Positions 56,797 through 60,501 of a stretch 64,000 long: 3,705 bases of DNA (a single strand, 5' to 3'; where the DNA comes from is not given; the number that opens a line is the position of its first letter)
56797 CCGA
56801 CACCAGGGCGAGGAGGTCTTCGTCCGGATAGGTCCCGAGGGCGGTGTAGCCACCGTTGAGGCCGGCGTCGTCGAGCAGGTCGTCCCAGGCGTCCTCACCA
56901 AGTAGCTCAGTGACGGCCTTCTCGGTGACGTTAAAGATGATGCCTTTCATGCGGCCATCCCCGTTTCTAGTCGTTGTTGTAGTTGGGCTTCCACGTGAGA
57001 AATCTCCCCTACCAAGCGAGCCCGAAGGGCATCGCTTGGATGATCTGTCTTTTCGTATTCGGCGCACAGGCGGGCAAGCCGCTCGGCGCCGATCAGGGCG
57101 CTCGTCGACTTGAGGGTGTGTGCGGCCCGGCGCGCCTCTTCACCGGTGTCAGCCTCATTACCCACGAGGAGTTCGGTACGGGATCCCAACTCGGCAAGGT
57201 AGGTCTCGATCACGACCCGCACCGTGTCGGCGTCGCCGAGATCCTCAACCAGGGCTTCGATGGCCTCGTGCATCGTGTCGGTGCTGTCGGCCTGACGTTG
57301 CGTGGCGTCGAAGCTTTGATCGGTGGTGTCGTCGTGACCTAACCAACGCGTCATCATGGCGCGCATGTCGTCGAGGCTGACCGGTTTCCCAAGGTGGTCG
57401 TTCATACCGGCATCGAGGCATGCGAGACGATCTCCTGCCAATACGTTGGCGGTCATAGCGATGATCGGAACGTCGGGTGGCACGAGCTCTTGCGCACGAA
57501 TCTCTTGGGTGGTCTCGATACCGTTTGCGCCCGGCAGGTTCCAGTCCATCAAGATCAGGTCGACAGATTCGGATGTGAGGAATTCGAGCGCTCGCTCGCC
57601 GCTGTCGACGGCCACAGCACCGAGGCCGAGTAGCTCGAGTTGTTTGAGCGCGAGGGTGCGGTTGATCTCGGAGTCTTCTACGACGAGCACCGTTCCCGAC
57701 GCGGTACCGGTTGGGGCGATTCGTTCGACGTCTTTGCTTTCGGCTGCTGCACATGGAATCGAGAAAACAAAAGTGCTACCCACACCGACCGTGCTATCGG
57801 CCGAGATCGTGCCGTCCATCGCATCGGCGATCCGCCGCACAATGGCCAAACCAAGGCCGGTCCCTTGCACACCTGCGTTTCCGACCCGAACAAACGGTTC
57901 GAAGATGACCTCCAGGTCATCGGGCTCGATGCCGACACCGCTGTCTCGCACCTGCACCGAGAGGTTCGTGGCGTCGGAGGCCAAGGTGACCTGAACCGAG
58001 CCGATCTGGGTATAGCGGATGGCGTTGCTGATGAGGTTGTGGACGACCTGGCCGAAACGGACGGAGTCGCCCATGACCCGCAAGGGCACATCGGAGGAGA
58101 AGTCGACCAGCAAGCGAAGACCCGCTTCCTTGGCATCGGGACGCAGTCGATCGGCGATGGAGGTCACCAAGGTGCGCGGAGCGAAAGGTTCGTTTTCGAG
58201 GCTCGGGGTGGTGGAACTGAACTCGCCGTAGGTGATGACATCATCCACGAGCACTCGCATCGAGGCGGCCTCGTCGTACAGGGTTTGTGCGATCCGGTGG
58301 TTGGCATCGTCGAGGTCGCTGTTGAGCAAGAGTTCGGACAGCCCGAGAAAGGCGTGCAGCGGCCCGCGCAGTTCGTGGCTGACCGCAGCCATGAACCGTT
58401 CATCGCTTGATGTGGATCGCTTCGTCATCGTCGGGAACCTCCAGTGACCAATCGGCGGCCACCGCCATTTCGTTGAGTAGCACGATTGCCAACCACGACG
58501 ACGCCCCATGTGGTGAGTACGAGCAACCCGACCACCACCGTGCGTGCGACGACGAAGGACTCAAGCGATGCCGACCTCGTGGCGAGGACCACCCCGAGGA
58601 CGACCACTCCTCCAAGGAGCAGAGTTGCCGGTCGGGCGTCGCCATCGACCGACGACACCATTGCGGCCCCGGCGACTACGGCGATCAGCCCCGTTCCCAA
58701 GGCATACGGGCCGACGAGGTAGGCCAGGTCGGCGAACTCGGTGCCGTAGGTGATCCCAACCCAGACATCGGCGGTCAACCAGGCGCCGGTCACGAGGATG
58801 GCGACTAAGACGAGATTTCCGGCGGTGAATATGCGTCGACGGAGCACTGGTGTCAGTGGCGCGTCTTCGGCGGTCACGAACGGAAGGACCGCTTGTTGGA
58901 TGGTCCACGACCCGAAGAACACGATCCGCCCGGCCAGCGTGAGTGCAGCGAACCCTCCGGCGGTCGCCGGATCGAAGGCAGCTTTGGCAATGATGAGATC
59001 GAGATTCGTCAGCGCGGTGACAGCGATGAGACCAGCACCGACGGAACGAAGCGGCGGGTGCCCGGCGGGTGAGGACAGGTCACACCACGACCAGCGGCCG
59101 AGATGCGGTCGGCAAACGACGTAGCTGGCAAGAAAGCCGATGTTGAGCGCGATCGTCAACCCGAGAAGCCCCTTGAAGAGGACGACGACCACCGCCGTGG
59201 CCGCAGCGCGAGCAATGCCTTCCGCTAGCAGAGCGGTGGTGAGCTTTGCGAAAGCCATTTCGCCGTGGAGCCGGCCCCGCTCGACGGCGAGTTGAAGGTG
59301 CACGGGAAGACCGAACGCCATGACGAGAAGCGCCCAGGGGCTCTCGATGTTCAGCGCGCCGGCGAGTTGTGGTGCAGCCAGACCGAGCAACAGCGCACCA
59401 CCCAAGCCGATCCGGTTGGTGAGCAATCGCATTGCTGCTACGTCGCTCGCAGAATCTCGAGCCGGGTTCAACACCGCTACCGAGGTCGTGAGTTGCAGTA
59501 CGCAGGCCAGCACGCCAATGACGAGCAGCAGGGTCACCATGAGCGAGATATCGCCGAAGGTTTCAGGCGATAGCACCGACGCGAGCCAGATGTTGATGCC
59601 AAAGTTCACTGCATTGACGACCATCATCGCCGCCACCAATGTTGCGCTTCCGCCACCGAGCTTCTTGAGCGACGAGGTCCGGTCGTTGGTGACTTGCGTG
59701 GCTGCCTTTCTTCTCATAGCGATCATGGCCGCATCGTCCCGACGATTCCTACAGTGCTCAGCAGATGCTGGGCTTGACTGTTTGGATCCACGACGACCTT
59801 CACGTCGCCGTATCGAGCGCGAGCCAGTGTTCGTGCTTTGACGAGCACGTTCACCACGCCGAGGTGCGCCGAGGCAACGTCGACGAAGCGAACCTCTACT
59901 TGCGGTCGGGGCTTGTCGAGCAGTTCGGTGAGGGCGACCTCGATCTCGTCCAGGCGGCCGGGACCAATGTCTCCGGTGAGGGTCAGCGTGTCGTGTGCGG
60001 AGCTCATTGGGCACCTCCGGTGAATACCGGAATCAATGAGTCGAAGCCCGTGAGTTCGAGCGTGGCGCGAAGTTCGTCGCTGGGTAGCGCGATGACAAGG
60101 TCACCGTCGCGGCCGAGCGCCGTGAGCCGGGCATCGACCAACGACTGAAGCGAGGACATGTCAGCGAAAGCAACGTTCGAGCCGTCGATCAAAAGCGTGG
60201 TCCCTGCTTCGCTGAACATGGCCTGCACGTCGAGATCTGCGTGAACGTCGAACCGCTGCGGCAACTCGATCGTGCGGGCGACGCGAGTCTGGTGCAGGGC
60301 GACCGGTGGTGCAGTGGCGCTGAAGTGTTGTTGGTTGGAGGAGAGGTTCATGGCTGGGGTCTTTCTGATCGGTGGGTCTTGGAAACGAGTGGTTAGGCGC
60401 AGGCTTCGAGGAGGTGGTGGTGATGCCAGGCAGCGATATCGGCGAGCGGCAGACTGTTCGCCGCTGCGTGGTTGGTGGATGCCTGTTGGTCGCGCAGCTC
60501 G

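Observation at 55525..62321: Seven-gene minus-strand string joined by ATGA overlaps couples polysaccharide synthesis/export genes to H-NOX phosphorelay and STAS proteins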

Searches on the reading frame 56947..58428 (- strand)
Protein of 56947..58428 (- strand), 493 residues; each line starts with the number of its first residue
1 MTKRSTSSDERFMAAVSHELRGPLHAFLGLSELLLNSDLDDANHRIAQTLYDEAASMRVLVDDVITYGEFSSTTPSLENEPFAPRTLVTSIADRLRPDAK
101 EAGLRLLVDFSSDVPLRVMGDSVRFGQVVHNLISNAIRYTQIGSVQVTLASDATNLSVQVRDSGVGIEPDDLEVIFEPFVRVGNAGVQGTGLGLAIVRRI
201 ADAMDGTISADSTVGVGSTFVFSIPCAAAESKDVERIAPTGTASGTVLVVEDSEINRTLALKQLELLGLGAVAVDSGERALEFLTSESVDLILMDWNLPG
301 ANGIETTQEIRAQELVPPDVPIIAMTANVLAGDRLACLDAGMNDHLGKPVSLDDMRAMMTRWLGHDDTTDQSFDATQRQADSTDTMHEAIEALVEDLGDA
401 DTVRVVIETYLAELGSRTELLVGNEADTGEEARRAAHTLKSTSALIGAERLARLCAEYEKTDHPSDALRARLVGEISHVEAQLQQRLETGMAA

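Call 5: search_protein_families(library=pfam, proteins=[window:56947-58428:-], max_evalue=0.01)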
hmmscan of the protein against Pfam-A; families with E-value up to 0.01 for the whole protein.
window:56947-58428:- (493 aa): 5 families
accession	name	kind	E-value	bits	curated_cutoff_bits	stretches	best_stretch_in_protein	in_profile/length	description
PF02518.31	HATPase_c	-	3e-28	98.9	26.4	1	120-226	1-109/111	Histidine kinase-, DNA gyrase B-, and HSP90-like ATPase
PF00072.30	Response_reg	-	8.6e-25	87.5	30.2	1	247-358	1-109/111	Response regulator receiver domain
PF00512.31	HisKA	-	9.3e-12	45.3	26.9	1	10-67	3-60/66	His Kinase A (phospho-acceptor) domain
PF01627.28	Hpt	-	3e-09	37.4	24.6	1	411-478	21-73/84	Hpt domain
PF13581.12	HATPase_c_2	-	2.3e-06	28.1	27.4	1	132-205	39-113/127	Histidine kinase-like ATPase domain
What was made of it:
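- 56947..58428 (-): Sensor-less hybrid histidine kinase with the architecture HisKA-HATPase_c-REC-HPt. HisKA begins at residue 10. Pfam (call 5).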

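Call 22: search_protein_families(library=ncbifam, proteins=[window:56947-58428:-], max_evalue=0.1)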
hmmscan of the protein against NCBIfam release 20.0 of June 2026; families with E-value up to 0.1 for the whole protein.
window:56947-58428:- (493 aa): 166 families (the best 25 are shown)
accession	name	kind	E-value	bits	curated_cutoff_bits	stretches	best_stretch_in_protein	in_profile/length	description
TIGR02956.1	TMAO_torS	equivalog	1.7e-86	291.3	676.5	1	11-488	466-965/967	TMAO reductase system sensor histidine kinase/response regulator TorS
NF008302.0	PRK11091.1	equivalog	5e-76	256.5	838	1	9-465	283-746/779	aerobic respiration two-component sensor histidine kinase ArcB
NF008099.0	PRK10841.1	equivalog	8.1e-73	245.6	920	2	7-232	468-696/949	two-component system sensor histidine kinase RcsC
NF008318.0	PRK11107.1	equivalog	8.3e-69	232.6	890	2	11-265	295-557/920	two-component sensor histidine kinase BarA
NF008543.0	PRK11466.1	equivalog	3e-68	230.6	982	1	8-486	443-909/914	TMAO reductase system sensor histidine kinase/response regulator TorS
NF011874.0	PRK15347.1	equivalog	3.8e-67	227.1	852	2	12-230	401-618/921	two component system sensor kinase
NF041947.1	LuxQ_Vibrio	equivalog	3.4e-63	213.8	1200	1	11-358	474-834/843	quorum-sensing autoinducer 2 sensor kinase/phosphatase LuxQ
NF038297.2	hybrid_HK_HrmK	equivalog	1.6e-51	175.7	725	1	9-361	235-606/607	hybrid histidine kinase/response regulator HrmK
NF046044.1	PnpS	equivalog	3.3e-47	161.4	400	1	9-225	170-390/390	two-component system histidine kinase PnpS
NF045901.1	HisKinLetSLeg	equivalog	8.8e-47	159.6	1650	2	10-235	294-527/906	two-component system sensor histidine kinase LetS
NF041832.1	near_NosP_CTERM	subfamily_domain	1.5e-44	152.6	400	1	7-361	5-368/370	NahK/ErcS family hybrid sensor histidine kinase/response regulator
TIGR02966.1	phoR_proteo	equivalog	2.7e-41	141.7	334.2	1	10-223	115-332/333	phosphate regulon sensor histidine kinase PhoR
NF040691.1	MtrAB_MtrB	equivalog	5.3e-38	131.3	450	1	10-230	272-496/507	MtrAB system histidine kinase MtrB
NF033092.0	HK_WalK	equivalog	7.1e-37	127.2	725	1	9-226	372-594/594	cell wall metabolism sensor histidine kinase WalK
NF007420.1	PRK09959.1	equivalog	2.9e-36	124.5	1995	1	5-359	708-1070/1197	acid-sensing system histidine kinase EvgS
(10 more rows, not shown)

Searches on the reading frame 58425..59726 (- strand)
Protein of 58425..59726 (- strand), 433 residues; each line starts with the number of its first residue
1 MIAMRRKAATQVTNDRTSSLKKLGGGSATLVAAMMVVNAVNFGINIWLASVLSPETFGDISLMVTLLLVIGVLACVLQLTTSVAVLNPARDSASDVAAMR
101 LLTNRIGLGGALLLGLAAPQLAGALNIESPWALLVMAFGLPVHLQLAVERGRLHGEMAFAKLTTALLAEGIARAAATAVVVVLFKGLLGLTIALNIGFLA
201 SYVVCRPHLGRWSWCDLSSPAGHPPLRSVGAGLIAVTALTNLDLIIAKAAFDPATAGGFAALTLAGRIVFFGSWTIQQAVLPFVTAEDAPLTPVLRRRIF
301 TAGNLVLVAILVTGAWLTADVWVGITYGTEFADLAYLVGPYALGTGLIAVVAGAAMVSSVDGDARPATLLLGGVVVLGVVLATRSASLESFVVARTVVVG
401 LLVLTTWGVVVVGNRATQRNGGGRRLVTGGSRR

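Call 5: search_protein_families(library=pfam, proteins=[window:58425-59726:-], max_evalue=0.01)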
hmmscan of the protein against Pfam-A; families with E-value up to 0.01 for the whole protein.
window:58425-59726:- (433 aa): 0 families

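Call 21: search_protein_families(library=pfam, proteins=[window:58425-59726:-], max_evalue=1)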
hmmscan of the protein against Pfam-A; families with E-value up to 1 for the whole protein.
window:58425-59726:- (433 aa): 0 families
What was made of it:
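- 58425..59726 (-): MOP-superfamily, Wzx-like lipid-linked glycan flippase with 14 predicted helices. No Pfam hit of its own (calls 5, 21).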

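Call 22: search_protein_families(library=ncbifam, proteins=[window:58425-59726:-], max_evalue=0.1)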
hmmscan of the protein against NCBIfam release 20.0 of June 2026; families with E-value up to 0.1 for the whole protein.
window:58425-59726:- (433 aa): 0 families

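Call 59: find_homologous_proteins(query=window:58425-59726:-, max_evalue=0.00001)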
Query window:58425-59726:- (433 aa): 53 proteins with E <= 0.00001 among 8000 candidates.
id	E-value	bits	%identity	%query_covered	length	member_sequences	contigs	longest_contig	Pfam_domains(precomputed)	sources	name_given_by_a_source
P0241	2.2e-252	855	96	100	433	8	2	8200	-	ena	-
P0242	7.7e-226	768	87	99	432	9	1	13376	-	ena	-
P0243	2.9e-202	690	79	99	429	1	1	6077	-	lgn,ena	-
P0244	6.0e-202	689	79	99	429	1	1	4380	-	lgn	-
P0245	1.2e-201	688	78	99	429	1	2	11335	-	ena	-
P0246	1.3e-201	688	78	99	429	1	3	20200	-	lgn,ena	-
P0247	1.4e-201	688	78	99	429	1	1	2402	-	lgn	-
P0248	2.5e-201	687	78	99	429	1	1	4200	-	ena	-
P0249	2.9e-201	687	78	99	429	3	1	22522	-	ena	-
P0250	3.2e-201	687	78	99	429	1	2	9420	-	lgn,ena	-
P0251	4.0e-201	687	78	99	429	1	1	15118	-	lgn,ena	-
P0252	8.9e-201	685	78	99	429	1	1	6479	-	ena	-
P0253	1.9e-200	684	79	98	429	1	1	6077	-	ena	-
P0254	2.8e-200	684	78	99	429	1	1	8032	-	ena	-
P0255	7.2e-200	682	77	99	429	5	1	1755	-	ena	-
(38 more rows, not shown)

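Call 67: predict_structure(alignment_id=A6)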
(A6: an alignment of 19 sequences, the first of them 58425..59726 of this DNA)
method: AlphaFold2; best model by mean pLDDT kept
length: 433 residues; sequences in the alignment: 19
mean_pLDDT: 78.8   pTM: 0.76
mean pLDDT of the five models: 78.8, 75.0, 74.9, 72.9, 69.8
residues with pLDDT >= 90: 60; 70-90: 294; 50-70: 43; < 50: 36
segments of 3 or more residues with pLDDT < 50: 1-18, 416-433
pLDDT, mean of each block of 10 residues (from residue 1): 34 41 64 81 83 85 80 79 79 85 88 89 85 88 88 84 87 89 84 87 77 74 60 81 90 88 84 79 69 82 90 89 72 84 91 81 82 92 89 93 86 54 34 28
secondary structure, 60 per line:
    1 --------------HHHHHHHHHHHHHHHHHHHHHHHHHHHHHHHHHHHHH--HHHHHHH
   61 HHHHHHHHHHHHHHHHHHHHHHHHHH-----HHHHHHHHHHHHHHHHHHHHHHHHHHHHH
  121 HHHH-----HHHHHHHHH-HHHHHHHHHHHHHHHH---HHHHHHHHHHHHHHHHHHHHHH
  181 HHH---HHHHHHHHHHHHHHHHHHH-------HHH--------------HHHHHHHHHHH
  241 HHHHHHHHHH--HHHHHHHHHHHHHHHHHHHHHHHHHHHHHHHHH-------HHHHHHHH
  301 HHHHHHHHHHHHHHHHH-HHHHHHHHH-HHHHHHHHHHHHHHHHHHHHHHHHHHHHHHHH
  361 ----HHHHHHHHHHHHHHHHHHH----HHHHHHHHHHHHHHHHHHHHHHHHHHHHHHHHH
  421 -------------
elements in order: H15-51 H54-86 H92-124 H130-138 H140-155 H159-183 H187-205 H230-250 H253-285 H293-317 H319-327 H329-360 H365-383 H388-420
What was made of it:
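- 58425..59726 (-): The AlphaFold model has pLDDT 78.8 (call 67).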

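Call 70: fold_search(model_id=the predicted structure, library=pdb)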
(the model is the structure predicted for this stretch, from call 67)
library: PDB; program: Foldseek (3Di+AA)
matches with E <= 10: 261; with E <= 0.001: 49
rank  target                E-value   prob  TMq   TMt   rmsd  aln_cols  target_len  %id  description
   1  6fhz                  5.2e-07  1.00  0.67  0.66   6.2       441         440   14  Inward-facing conformation of a multidrug resistance MATE family transporter of the MOP superfamily. (released 2019-05-08)
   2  3vvo                  8.2e-06  1.00  0.59  0.58   7.1       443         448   14  Crystal structure of MATE in the bent conformation (released 2013-04-03)
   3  9g9m_A                1.1e-05  1.00  0.59  0.61   7.3       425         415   15  Lipid III flippase WzxE with NB10 and NB7 nanobodies in outward-facing conformation - crystal 1 (released 2025-01-22)
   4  3vvn                  1.3e-05  1.00  0.57  0.56   7.4       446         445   14  Crystal structure of MATE in the straight conformation (released 2013-04-03)
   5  9g9p_A                1.5e-05  1.00  0.68  0.72   5.4       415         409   14  Lipid III flippase WzxE with NB10 and NB7 nanobodies in inward-facing conformation - crystal 2 (released 2025-01-22)
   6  3wbn_A                1.6e-05  1.00  0.64  0.62   6.4       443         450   13  Crystal structure of MATE in complex with MaL6 (released 2013-06-12)
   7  6gwh                  1.6e-05  1.00  0.59  0.58   6.9       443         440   15  Outward-facing conformation of a multidrug resistance MATE family transporter of the MOP superfamily. (released 2019-06-05)
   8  3vvs_A                1.7e-05  1.00  0.58  0.56   7.0       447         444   14  Crystal structure of MATE in complex with MaD3S (released 2013-04-03)
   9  9g9n_A                1.9e-05  1.00  0.65  0.68   6.4       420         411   16  Lipid III flippase WzxE with NB10 and NB7 nanobodies in inward-facing conformation - crystal 1 (released 2025-01-22)
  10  4mlb_A                2.4e-05  1.00  0.66  0.64   6.2       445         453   13  Reverse polarity of binding pocket suggests different function of a MOP superfamily transporter from Pyrococcus furios (released 2013-09-25)
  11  3vvp_B                2.4e-05  1.00  0.51  0.54   8.3       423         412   14  Crystal structure of MATE in complex with Br-NRF (released 2013-04-03)
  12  6hfb_B                2.7e-05  1.00  0.59  0.57  10.0       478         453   13  Outward-facing conformation of a multidrug resistance MATE family transporter of the MOP superfamily. (released 2019-06-12)
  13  3w4t                  2.7e-05  1.00  0.57  0.55   7.2       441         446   15  Crystal structure of MATE P26A mutant (released 2013-04-03)
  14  9g95_A                2.9e-05  1.00  0.57  0.59   7.8       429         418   16  Lipid III flippase WzxE with NB10 nanobody in outward-facing conformation at 2.7552 A (released 2025-01-22)
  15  6hfb_D                4.2e-05  1.00  0.62  0.60   6.9       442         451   13  Outward-facing conformation of a multidrug resistance MATE family transporter of the MOP superfamily. (released 2019-06-12)
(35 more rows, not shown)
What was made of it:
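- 58425..59726 (-): Foldseek against PDB returns MATE and WzxE (TM up to 0.72) and MurJ, all at probability 1.00 (call 70).
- On MOP superfamily / Wzx (Polysacc_synt) flippase: Foldseek returns MATE 5.2e-07, WzxE with TM 0.72 and MurJ (call 70).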

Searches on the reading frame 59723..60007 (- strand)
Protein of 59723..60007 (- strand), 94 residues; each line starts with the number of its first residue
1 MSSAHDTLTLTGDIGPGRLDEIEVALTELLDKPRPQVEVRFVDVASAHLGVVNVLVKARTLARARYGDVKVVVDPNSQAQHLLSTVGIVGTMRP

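Call 5: search_protein_families(library=pfam, proteins=[window:59723-60007:-], max_evalue=0.01)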
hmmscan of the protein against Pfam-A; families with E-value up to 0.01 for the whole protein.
window:59723-60007:- (94 aa): 1 family
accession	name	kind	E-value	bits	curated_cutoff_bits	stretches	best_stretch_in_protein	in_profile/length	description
PF13466.11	STAS_2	-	0.0014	19.2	29.2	1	8-84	1-75/80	STAS domain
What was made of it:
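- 59723..60007 (-): STAS2, a divergent STAS-domain protein with an invariant His in the switch loop (S.HLG). It is fused to STAS1 in some relatives. Pfam STAS_2 1.4e-03, below the gathering score (call 5).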

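Call 22: search_protein_families(library=ncbifam, proteins=[window:59723-60007:-], max_evalue=0.1)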
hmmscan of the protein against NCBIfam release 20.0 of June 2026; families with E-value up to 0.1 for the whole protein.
window:59723-60007:- (94 aa): 0 families

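Call 32: search_solved_structures(query=window:59723-60007:-, max_evalue=10, show_alignments=2)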
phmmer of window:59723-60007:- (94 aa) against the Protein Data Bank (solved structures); distinct sequences matched with E-value up to 10: 2.
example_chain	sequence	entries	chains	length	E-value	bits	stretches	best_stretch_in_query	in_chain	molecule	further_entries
6qec_A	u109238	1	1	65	1.2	13.1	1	34-58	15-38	Transcription factor LUX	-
5lxu_A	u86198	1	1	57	1.3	12.9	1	35-58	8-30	Transcription factor LUX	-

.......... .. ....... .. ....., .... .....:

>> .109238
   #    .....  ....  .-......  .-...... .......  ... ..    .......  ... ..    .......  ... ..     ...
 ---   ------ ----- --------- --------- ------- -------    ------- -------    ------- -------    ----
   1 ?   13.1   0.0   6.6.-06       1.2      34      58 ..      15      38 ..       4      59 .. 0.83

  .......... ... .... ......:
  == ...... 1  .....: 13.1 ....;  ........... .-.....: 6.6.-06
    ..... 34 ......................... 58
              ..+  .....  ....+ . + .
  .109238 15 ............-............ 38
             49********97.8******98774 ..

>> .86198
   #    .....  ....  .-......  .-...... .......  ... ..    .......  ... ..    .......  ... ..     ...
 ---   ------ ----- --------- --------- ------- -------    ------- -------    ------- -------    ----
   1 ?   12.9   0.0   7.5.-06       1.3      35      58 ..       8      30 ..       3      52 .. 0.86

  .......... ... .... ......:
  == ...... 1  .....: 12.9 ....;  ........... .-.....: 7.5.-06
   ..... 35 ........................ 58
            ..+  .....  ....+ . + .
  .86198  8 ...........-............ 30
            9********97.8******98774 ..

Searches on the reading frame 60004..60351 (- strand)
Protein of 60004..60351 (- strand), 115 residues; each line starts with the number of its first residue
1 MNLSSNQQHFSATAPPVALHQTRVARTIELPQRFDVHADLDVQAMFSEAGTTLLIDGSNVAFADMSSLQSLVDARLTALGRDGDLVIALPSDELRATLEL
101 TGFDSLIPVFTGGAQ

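Call 5: search_protein_families(library=pfam, proteins=[window:60004-60351:-], max_evalue=0.01)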
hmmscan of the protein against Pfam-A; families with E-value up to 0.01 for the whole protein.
window:60004-60351:- (115 aa): 2 families
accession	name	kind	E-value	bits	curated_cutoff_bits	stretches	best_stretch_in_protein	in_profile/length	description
PF13466.11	STAS_2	-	2.7e-09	37.5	29.2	1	28-104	1-80/80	STAS domain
PF01740.26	STAS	-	4.9e-08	33.1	22.6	1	51-110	41-100/106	STAS domain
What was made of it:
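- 60004..60351 (-): STAS1, a STAS-domain protein with Met at the canonical phospho-serine position (FADMSSL). Pfam STAS_2 2.7e-09 and STAS 4.9e-08 (call 5).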

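Call 22: search_protein_families(library=ncbifam, proteins=[window:60004-60351:-], max_evalue=0.1)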
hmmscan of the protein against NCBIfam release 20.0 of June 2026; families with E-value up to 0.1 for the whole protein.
window:60004-60351:- (115 aa): 2 families
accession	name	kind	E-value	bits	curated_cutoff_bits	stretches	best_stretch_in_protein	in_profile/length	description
TIGR00377.1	ant_ant_sig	superfamily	1.3e-06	28.3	53.45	1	42-110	34-103/108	anti-sigma factor antagonist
TIGR02886.1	spore_II_AA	equivalog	0.072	13.1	114.75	1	44-109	33-98/106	anti-sigma F factor antagonist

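Call 31: search_solved_structures(query=window:60004-60351:-, max_evalue=1, show_alignments=3)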
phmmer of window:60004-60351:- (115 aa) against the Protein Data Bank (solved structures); distinct sequences matched with E-value up to 1: 2.
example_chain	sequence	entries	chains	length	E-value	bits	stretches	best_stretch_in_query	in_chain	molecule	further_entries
4hyl_A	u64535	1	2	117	0.048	17.1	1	50-105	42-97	Stage II sporulation protein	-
3b4t_A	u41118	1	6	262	0.43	14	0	27-78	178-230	Ribonuclease PH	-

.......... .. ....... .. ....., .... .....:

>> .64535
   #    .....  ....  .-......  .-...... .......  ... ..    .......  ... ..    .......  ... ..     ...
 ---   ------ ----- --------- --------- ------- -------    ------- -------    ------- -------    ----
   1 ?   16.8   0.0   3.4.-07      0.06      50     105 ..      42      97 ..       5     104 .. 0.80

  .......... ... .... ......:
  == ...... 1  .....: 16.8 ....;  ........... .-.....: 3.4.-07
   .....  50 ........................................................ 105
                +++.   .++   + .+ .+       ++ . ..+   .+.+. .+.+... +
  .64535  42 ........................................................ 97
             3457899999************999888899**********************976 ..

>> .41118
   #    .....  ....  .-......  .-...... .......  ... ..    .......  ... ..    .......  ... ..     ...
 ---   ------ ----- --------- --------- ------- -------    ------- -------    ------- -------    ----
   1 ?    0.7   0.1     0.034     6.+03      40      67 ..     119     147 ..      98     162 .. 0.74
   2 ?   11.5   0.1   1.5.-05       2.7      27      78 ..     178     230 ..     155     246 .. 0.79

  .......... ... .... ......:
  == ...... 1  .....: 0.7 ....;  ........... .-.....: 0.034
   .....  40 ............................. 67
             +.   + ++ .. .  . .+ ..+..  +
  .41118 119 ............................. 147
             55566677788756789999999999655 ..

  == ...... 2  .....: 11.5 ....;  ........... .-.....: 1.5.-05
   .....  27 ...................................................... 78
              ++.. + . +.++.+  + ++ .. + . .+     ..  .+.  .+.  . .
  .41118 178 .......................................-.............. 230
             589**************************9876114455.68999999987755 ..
